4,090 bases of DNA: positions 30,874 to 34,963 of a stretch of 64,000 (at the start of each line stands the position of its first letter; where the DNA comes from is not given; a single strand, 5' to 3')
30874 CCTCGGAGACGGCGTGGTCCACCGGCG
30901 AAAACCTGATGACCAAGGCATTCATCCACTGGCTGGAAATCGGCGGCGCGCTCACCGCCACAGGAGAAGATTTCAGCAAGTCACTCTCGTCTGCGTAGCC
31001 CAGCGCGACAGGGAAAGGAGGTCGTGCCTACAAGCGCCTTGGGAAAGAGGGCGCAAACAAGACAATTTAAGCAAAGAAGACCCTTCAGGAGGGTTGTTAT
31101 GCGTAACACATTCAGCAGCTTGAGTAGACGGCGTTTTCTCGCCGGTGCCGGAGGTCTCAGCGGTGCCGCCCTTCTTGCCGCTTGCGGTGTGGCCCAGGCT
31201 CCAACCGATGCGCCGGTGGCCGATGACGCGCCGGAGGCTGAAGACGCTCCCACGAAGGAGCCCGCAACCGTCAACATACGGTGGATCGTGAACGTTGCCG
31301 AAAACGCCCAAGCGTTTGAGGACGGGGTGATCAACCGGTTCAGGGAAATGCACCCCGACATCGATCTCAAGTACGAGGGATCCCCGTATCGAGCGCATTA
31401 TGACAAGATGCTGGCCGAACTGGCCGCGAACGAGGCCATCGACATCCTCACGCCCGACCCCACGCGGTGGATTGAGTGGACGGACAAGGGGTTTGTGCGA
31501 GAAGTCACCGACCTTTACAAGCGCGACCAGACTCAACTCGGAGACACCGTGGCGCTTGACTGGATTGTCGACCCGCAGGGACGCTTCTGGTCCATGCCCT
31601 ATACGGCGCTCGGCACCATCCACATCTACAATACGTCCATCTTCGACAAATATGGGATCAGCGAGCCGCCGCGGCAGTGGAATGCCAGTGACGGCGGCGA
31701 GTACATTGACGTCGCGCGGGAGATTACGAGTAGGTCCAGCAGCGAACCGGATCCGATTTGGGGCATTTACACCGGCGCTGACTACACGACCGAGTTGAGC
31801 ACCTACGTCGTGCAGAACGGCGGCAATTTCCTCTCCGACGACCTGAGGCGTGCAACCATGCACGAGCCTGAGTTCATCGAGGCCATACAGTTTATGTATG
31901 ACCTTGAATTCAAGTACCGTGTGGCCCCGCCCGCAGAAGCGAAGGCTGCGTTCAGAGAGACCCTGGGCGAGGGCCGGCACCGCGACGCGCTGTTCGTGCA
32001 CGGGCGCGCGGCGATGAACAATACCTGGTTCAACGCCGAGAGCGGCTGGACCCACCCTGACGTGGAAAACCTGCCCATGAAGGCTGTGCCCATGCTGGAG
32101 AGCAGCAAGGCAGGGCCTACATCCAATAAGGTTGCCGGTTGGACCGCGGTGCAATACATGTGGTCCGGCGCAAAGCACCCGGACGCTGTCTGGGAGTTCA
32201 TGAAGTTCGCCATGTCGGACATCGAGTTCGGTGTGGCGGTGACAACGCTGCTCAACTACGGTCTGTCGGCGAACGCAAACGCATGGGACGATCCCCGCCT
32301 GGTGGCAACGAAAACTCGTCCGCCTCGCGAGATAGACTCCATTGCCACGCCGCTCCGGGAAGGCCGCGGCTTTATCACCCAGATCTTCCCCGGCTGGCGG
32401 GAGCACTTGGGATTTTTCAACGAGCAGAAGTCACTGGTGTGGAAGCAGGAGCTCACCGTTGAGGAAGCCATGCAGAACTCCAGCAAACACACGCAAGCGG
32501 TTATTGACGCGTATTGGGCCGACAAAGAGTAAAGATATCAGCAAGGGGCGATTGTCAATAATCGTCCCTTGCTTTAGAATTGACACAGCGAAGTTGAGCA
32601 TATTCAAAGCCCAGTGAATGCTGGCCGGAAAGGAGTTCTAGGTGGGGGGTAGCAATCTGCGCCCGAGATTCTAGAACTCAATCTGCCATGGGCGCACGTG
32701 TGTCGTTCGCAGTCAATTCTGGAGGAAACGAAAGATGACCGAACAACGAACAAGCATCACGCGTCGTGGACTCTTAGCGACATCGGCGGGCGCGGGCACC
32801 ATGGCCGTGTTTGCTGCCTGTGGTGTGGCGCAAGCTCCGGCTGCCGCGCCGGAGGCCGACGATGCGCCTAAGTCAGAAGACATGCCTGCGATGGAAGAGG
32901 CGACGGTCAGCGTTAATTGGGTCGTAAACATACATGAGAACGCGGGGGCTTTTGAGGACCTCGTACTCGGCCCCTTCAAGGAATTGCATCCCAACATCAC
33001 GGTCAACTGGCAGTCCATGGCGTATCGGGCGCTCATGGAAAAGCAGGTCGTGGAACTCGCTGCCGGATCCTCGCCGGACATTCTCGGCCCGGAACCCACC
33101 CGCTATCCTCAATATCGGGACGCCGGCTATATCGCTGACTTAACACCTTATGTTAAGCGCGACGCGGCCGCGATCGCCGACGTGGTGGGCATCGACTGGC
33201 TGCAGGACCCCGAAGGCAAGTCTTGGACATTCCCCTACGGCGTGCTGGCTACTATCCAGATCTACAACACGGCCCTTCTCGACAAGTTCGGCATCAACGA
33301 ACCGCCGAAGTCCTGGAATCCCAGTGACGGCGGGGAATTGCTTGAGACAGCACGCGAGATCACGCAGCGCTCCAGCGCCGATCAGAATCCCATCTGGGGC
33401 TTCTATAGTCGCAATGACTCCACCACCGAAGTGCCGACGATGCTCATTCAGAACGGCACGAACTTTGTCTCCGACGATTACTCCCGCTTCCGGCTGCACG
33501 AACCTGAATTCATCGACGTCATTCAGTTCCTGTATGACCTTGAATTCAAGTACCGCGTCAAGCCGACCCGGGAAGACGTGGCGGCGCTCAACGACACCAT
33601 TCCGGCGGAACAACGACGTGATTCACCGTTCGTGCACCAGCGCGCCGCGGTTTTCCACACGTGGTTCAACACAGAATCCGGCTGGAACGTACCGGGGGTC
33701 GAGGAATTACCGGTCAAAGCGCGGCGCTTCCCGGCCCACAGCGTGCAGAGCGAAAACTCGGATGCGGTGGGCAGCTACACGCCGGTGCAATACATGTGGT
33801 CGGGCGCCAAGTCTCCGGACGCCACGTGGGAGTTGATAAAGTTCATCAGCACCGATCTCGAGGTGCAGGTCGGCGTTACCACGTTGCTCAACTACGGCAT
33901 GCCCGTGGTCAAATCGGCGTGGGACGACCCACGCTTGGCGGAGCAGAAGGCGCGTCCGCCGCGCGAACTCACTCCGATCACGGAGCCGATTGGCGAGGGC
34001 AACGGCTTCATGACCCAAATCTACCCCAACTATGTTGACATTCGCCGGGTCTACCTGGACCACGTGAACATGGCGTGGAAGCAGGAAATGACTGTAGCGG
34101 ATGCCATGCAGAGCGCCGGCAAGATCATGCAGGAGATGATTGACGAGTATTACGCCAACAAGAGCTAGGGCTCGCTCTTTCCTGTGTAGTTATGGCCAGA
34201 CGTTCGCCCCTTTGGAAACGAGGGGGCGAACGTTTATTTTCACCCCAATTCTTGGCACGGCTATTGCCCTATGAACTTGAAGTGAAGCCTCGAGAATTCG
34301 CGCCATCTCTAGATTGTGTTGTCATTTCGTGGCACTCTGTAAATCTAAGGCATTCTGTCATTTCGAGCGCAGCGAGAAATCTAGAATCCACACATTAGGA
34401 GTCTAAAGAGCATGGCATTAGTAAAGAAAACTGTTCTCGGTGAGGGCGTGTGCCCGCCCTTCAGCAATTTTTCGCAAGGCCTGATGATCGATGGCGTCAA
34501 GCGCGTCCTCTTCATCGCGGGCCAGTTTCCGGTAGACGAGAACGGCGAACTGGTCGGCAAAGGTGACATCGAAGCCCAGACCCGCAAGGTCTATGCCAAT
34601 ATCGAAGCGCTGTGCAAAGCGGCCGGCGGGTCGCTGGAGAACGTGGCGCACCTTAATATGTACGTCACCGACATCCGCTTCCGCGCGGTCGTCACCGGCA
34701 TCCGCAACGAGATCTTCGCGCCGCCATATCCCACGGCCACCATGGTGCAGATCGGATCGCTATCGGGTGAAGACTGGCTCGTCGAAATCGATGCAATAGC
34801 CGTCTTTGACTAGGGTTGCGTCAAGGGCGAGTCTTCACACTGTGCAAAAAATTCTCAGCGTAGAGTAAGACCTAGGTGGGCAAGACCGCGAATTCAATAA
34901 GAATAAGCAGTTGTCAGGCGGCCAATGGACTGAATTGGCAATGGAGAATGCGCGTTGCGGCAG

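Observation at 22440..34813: Eleven-gene plus-strand catabolic cluster, candidate aminocyclitol/inosamine-like pathway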

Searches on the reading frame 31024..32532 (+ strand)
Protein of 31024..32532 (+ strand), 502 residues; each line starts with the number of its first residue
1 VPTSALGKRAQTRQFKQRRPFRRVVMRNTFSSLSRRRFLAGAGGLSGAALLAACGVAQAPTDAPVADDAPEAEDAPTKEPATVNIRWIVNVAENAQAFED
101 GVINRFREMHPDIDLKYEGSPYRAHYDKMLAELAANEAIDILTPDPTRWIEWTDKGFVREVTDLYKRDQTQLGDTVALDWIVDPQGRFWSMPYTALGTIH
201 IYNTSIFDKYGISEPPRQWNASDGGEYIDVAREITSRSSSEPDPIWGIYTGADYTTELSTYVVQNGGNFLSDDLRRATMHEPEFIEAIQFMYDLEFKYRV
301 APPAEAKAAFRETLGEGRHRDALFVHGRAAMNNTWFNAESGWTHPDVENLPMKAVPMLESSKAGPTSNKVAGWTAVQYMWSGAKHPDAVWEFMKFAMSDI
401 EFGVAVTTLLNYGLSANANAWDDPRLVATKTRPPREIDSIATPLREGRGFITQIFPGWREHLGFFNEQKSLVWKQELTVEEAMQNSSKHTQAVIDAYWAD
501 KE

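Call 3: search_protein_families(library=pfam, proteins=[window:31024-32532:+])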
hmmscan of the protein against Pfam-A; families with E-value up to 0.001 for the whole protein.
window:31024-32532:+ (502 aa): 1 family
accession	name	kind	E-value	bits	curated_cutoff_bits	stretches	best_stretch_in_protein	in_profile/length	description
PF01547.30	SBP_bac_1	-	8.6e-23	82.2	26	1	95-399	7-303/307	Bacterial extracellular solute-binding protein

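Call 4: search_protein_families(library=ncbifam, proteins=[window:31024-32532:+])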
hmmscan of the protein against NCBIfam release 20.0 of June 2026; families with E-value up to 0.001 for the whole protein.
window:31024-32532:+ (502 aa): 0 families

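Call 51: search_solved_structures(query=window:31024-32532:+, max_evalue=1)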
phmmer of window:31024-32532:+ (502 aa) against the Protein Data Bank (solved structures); distinct sequences matched with E-value up to 1: 38.
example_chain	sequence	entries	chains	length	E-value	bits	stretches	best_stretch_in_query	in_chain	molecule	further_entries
1eu8_A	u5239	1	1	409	4.8e-19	71.8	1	88-433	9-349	TREHALOSE/MALTOSE BINDING PROTEIN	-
5f7v_A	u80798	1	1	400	1.1e-14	57.4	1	100-487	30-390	Lmo0181 protein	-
6rjy_A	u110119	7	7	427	5.1e-14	55.2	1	98-306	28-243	Arabino-oligosaccharids-binding protein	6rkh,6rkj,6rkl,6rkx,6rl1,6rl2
6dtq_A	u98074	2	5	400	2.3e-11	46.5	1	103-414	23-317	maltose-binding protein MalE3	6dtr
5ci5_A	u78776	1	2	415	4.2e-11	45.7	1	91-305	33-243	Extracellular solute-binding protein family 1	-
8art_A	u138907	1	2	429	4.8e-10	42.2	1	80-398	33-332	Putative secreted maltose-binding protein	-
5iai_A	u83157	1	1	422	1.5e-09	40.5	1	112-398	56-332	Sugar ABC transporter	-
9xf5_A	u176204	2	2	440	1.9e-07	33.6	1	73-401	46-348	ABC transporter substrate-binding protein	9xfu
6wpm_A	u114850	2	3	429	3.5e-06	29.4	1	86-295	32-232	Substrate-binding protein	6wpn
7bvt_A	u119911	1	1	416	3e-05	26.3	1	75-302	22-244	Hypothetical sugar ABC-transporter sugar binding protein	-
5ysb_A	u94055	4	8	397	0.00021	23.5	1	110-308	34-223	Lin1841 protein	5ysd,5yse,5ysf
9rsi_A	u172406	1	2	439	0.00044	22.5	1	94-287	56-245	Sugar ABC transporter, sugar-binding protein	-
9rwc_A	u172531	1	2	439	0.00044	22.5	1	94-287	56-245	Sugar ABC transporter, sugar-binding protein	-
9ru4_A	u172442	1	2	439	0.00054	22.2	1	94-286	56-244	Sugar ABC transporter, sugar-binding protein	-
2z8d_A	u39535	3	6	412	0.00059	22.1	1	77-218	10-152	Galacto-N-biose/lacto-N-biose I transporter substrate-binding protein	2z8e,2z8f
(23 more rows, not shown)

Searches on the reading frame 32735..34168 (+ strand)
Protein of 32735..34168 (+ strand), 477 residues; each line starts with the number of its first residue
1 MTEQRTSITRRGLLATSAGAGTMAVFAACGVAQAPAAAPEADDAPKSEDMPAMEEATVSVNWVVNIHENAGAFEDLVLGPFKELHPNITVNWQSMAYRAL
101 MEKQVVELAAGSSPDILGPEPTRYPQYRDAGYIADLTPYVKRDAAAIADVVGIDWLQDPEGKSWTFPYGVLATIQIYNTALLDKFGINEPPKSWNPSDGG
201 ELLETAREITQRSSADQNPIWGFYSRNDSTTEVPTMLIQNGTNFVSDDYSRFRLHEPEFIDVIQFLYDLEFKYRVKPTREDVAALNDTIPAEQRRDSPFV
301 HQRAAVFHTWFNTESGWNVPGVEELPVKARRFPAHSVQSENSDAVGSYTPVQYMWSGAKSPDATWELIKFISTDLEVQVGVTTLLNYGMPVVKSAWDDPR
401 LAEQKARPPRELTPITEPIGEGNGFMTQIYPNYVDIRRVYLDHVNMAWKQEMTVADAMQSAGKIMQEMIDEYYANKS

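Call 3: search_protein_families(library=pfam, proteins=[window:32735-34168:+])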
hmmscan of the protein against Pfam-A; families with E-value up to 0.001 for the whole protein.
window:32735-34168:+ (477 aa): 2 families
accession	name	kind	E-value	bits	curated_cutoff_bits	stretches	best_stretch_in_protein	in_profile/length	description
PF01547.30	SBP_bac_1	-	2e-17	64.6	26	1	71-273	8-209/307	Bacterial extracellular solute-binding protein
PF13416.11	SBP_bac_8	-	2.2e-15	57.7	27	1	80-408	5-278/279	Bacterial extracellular solute-binding protein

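Call 4: search_protein_families(library=ncbifam, proteins=[window:32735-34168:+])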
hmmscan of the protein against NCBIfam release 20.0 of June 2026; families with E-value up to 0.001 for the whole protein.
window:32735-34168:+ (477 aa): 1 family
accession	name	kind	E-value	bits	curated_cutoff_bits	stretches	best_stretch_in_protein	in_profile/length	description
NF007011.0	PRK09474.1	equivalog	0.00032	19.6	291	1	105-195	74-156/396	maltose/maltodextrin ABC transporter substrate-binding protein MalE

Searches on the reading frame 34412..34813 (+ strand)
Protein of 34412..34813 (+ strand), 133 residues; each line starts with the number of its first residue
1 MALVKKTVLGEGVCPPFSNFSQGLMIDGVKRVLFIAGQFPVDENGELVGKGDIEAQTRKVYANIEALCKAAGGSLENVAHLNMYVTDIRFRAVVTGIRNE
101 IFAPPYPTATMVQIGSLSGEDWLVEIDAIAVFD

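Call 8: search_protein_families(library=pfam, proteins=[window:34412-34813:+])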
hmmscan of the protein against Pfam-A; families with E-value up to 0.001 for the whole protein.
window:34412-34813:+ (133 aa): 1 family
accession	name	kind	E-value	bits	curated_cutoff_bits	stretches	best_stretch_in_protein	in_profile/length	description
PF01042.26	Ribonuc_L-PSP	-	7e-25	87.8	27.3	1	17-131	8-120/121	Endoribonuclease L-PSP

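Call 75: search_protein_families(library=ncbifam, proteins=[window:34412-34813:+], max_evalue=0.00001)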
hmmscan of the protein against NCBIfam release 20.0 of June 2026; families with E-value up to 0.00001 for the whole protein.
window:34412-34813:+ (133 aa): 3 families
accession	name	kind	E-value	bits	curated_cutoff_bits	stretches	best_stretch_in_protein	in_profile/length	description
TIGR00004.1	TIGR00004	subfamily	7.6e-19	68.1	106.25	1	17-131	13-124/125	Rid family detoxifying hydrolase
TIGR03610.1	RutC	equivalog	2.8e-18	66.2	169.1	1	4-130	2-124/127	pyrimidine utilization protein C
NF008490.0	PRK11401.1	equivalog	3.5e-09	36.6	222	1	30-131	24-126/129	enamine/imine deaminase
